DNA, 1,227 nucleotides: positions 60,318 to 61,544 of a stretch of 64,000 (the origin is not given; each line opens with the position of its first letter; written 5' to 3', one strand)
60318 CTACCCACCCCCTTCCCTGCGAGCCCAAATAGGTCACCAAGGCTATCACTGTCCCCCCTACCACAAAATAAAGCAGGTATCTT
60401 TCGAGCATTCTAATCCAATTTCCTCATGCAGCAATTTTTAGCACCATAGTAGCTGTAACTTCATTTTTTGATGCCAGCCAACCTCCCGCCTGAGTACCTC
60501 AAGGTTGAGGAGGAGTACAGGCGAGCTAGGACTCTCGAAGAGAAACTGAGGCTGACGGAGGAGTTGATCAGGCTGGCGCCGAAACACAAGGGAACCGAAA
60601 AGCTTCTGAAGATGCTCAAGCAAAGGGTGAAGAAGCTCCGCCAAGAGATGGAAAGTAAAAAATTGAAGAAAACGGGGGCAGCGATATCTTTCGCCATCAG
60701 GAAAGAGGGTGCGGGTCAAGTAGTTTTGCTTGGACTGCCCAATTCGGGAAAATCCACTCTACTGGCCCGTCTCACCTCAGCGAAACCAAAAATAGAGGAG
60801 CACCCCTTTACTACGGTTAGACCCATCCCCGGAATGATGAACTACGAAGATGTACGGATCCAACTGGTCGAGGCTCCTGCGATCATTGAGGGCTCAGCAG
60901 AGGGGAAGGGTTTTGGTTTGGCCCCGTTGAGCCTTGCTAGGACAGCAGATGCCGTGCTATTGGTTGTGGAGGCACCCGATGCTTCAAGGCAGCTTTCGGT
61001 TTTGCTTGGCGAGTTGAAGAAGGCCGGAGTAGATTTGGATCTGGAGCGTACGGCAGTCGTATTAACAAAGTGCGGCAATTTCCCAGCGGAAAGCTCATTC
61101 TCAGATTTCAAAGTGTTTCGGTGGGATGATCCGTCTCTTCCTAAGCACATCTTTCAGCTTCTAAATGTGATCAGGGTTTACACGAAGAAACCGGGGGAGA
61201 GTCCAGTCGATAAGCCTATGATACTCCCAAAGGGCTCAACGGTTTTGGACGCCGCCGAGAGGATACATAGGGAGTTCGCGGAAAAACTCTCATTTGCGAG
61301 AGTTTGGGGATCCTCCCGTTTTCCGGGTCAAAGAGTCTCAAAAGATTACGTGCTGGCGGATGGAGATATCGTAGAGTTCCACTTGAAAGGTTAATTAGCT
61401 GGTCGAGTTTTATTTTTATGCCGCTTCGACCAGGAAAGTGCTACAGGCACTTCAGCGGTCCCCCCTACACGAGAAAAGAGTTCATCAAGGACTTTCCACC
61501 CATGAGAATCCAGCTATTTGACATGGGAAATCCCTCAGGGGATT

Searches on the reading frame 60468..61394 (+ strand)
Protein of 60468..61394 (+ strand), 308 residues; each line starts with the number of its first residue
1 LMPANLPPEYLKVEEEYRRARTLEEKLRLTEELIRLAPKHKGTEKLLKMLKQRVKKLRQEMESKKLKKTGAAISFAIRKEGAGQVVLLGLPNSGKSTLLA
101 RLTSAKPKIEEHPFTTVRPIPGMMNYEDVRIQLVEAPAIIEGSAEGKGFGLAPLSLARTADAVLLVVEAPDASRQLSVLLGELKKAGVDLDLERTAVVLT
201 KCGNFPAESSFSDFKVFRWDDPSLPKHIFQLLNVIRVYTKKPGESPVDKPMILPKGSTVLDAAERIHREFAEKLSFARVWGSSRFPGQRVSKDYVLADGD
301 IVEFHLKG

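Call 46: search_protein_families(library=pfam, proteins=[window:60468-61394:+], max_evalue=0.00001)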
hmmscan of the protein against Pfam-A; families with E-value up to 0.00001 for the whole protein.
window:60468-61394:+ (308 aa): 3 families
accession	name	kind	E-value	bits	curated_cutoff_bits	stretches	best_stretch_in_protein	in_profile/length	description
PF01926.29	MMR_HSR1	-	3.4e-18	66.2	21.9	1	84-184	1-97/113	50S ribosome-binding GTPase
PF02824.27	TGS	-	3.6e-17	62.6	22.2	1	235-304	1-58/60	TGS domain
PF02421.24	FeoB_N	-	5.3e-09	36.2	27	1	84-180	2-99/156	Ferrous iron transport protein B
